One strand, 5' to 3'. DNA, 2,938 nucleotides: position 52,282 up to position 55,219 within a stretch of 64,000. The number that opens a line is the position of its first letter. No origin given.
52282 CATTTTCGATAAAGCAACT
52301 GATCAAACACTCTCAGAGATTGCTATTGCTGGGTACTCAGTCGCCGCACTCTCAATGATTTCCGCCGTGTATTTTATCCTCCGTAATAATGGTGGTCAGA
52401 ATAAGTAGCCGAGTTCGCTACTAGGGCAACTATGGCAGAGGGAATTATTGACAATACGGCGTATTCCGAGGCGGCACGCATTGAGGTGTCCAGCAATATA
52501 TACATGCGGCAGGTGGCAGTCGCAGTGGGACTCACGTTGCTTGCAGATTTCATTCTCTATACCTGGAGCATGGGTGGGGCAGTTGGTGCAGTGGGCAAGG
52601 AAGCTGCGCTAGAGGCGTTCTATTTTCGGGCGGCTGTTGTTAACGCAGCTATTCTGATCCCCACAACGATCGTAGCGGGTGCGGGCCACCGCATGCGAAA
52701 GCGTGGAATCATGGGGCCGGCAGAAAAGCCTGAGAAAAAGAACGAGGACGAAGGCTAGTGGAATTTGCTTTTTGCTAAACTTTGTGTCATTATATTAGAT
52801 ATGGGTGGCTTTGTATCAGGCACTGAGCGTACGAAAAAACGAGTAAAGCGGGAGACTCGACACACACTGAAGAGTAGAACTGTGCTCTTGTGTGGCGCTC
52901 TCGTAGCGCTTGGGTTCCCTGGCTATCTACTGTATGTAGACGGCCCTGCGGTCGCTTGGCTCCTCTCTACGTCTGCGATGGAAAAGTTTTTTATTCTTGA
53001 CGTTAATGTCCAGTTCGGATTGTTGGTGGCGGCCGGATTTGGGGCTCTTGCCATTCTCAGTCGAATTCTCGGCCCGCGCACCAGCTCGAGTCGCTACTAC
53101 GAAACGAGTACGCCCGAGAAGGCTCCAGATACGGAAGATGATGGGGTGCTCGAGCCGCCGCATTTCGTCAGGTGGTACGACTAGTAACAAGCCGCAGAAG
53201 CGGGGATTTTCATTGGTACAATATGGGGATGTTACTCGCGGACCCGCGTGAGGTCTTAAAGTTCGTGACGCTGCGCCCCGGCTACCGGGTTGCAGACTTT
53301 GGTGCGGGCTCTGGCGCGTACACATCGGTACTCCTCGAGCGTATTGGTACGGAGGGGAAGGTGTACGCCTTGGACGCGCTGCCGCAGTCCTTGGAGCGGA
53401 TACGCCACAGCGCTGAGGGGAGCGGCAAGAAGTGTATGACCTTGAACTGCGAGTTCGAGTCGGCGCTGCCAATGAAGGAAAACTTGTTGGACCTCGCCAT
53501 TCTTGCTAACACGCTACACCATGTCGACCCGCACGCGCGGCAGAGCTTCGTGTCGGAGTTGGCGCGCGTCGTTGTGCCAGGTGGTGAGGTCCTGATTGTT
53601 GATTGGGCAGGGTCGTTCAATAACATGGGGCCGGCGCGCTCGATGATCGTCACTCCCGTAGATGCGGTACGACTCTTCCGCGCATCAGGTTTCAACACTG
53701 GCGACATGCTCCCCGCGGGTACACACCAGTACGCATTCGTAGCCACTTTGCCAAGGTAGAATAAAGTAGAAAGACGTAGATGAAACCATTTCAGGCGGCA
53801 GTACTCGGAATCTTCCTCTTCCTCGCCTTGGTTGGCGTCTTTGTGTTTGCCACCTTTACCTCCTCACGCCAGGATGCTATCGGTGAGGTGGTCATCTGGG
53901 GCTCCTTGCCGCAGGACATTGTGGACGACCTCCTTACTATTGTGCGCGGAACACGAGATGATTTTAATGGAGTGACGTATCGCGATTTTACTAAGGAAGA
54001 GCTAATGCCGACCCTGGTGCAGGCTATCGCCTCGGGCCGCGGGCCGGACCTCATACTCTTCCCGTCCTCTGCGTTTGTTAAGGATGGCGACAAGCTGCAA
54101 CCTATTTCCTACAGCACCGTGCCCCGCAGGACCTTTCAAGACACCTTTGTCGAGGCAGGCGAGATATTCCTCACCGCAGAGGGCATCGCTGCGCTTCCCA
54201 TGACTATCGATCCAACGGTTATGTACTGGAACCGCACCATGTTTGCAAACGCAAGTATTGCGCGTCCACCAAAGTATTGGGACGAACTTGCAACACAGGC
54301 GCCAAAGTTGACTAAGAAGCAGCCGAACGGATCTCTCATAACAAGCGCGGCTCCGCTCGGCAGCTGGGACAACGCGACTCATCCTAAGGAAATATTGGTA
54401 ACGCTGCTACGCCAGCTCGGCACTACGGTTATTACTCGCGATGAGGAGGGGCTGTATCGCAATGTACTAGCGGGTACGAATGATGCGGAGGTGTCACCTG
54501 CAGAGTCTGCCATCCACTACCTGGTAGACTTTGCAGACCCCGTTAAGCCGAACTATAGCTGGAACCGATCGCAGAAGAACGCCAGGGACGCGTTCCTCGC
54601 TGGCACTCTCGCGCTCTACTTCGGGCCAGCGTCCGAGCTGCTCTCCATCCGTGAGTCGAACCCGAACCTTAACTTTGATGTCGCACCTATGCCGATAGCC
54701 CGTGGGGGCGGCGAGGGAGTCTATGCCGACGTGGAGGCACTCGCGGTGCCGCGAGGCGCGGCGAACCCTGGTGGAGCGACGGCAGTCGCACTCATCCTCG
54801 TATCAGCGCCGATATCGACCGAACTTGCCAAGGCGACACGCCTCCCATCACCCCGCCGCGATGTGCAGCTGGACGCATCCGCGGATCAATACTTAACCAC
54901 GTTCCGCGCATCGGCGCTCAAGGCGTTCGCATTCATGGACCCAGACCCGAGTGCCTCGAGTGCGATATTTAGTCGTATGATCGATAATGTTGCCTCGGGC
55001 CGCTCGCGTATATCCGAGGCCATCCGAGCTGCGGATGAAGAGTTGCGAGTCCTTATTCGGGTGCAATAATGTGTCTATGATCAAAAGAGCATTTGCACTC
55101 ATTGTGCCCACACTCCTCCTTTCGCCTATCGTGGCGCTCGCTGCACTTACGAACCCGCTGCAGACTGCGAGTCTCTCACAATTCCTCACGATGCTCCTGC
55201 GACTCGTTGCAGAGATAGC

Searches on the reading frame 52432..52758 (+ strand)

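Call 6: search_protein_families(library=pfam, proteins=[window:52432-52758:+], max_evalue=1)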
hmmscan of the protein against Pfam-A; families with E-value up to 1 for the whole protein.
window:52432-52758:+ (108 aa): 1 family
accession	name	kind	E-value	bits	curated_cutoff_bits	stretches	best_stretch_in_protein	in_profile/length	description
PF12697.13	Abhydrolase_6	-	0.16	13.1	26.3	1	34-85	59-99/217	Alpha/beta hydrolase family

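Call 7: search_protein_families(library=ncbifam, proteins=[window:52432-52758:+], max_evalue=1)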
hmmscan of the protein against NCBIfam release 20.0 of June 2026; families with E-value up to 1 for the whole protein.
window:52432-52758:+ (108 aa): 0 families

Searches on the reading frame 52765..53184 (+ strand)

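Call 6: search_protein_families(library=pfam, proteins=[window:52765-53184:+], max_evalue=1)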
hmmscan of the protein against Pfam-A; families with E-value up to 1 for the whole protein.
window:52765-53184:+ (139 aa): 1 family
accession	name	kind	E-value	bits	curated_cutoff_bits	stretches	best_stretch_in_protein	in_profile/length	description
PF18174.6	HU-CCDC81_bac_1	-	0.16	12.3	26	1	2-23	12-33/59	CCDC81-like prokaryotic HU domain 1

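Call 7: search_protein_families(library=ncbifam, proteins=[window:52765-53184:+], max_evalue=1)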
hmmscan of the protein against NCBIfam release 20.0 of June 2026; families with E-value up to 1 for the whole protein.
window:52765-53184:+ (139 aa): 1 family
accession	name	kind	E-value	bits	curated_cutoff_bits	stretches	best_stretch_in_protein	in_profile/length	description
NF033663.1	AceI_fam_PACE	equivalog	0.011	15.9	180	1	29-88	62-118/136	AceI family chlorhexidine efflux PACE transporter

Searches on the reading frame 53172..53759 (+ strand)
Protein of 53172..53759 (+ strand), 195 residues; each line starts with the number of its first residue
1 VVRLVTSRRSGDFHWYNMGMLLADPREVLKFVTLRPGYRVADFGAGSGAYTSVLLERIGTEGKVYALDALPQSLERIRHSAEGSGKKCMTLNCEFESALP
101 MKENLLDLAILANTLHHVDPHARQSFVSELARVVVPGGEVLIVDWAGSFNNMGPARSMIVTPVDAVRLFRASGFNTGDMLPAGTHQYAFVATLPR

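Call 9: search_protein_families(library=pfam, proteins=[window:53172-53759:+], max_evalue=0.01)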
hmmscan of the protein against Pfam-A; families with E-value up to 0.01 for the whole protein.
window:53172-53759:+ (195 aa): 11 families
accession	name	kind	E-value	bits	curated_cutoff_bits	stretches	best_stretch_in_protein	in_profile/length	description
PF13649.12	Methyltransf_25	-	1.4e-15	58.2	27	1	40-138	1-97/97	Methyltransferase domain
PF08241.18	Methyltransf_11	-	1.2e-14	55.2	21.2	1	42-142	2-95/95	Methyltransferase domain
PF13847.12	Methyltransf_31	-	2.7e-10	40.5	27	1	35-145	2-112/145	Methyltransferase domain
PF08242.18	Methyltransf_12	-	7.3e-09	36.7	30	1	42-139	2-97/98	Methyltransferase domain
PF01209.24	Ubie_methyltran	-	7.7e-08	32.4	20.1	1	28-145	39-154/233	ubiE/COQ5 methyltransferase family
PF13489.12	Methyltransf_23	-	4.3e-07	30.3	27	1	28-154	13-124/164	Methyltransferase domain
PF01728.25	FtsJ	-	2.3e-06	28.1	24.1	1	31-93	16-75/181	FtsJ-like methyltransferase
PF01135.25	PCMT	-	0.00026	21.3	20.3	1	28-79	65-116/210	Protein-L-isoaspartate(D-aspartate) O-methyltransferase (PCMT)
PF00891.24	Methyltransf_2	-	0.00046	20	22.3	1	26-160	52-182/210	O-methyltransferase domain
PF10017.15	Methyltransf_33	-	0.002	17.7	23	1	36-142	61-175/304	Histidine-specific methyltransferase, SAM-dependent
PF05175.20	MTS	-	0.0026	17.9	23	1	37-143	32-139/170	Methyltransferase small domain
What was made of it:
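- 53229..53759 (+): SAM-dependent methyltransferase (176 aa as called). It is a conserved upstream neighbour of the module; its role is unknown. Pfam Methyltransf_25/11 (call 9).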

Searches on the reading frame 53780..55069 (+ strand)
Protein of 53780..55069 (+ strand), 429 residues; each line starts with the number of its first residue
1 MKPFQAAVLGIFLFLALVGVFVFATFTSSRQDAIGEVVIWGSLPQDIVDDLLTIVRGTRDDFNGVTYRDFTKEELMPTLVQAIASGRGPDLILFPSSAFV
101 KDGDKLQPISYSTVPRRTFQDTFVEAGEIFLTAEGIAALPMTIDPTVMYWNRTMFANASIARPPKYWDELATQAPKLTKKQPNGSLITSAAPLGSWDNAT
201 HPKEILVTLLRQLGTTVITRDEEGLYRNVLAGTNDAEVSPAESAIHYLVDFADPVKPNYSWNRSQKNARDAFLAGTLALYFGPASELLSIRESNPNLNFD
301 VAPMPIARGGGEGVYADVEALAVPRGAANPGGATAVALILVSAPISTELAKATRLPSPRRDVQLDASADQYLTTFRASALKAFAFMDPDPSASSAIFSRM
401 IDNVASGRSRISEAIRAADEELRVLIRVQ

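Call 6: search_protein_families(library=pfam, proteins=[window:53780-55069:+], max_evalue=1)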
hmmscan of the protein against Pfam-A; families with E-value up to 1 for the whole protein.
window:53780-55069:+ (429 aa): 2 families
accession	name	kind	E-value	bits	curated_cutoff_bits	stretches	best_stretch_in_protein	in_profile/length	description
PF13416.11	SBP_bac_8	-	1.7e-21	77.7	27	1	65-367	14-270/279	Bacterial extracellular solute-binding protein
PF01547.30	SBP_bac_1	-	2.1e-21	77.6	26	1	65-335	26-295/307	Bacterial extracellular solute-binding protein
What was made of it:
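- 53780..55069 (+): Membrane-anchored solute-binding protein of the sugar/oligosaccharide type (429 aa), with no adjacent permease. It is the constant partner of the array. SBP_bac_1/8, E about 2e-21 (call 6).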

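Call 7: search_protein_families(library=ncbifam, proteins=[window:53780-55069:+], max_evalue=1)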
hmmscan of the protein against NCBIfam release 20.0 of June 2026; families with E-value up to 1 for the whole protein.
window:53780-55069:+ (429 aa): 4 families
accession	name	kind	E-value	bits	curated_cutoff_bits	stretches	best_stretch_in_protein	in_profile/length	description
NF007011.0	PRK09474.1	equivalog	0.00073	18.5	291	1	71-183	65-171/396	maltose/maltodextrin ABC transporter substrate-binding protein MalE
TIGR00174.1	miaA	equivalog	0.014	14.7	148.65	1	204-270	14-79/288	tRNA (adenosine(37)-N6)-dimethylallyltransferase MiaA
NF008211.0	PRK10974.1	equivalog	0.046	12.3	411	1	139-179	141-183/439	sn-glycerol-3-phosphate ABC transporter substrate-binding protein UgpB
TIGR03850.1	bind_CPR_0540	equivalog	0.062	11.9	299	1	139-188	154-200/437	carbohydrate ABC transporter substrate-binding protein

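Call 78: search_solved_structures(query=window:53780-55069:+, max_evalue=0.001)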
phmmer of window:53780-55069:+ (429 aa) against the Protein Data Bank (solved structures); distinct sequences matched with E-value up to 0.001: 3.
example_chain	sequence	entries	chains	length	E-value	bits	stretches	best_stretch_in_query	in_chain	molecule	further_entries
4r9f_A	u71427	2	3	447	2.7e-10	43.3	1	80-332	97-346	MBP1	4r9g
6wpm_A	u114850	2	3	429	2.5e-05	27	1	135-357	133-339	Substrate-binding protein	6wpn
4qrz_A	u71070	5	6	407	0.00051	22.7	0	64-184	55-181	ABC-TYPE SUGAR TRANSPORTER | ABC transporter, substrate binding protein (Sugar)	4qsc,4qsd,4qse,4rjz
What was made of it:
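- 53780..55069 (+): Nearest solved relative is the binding protein MBP1, 4r9f (call 78).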
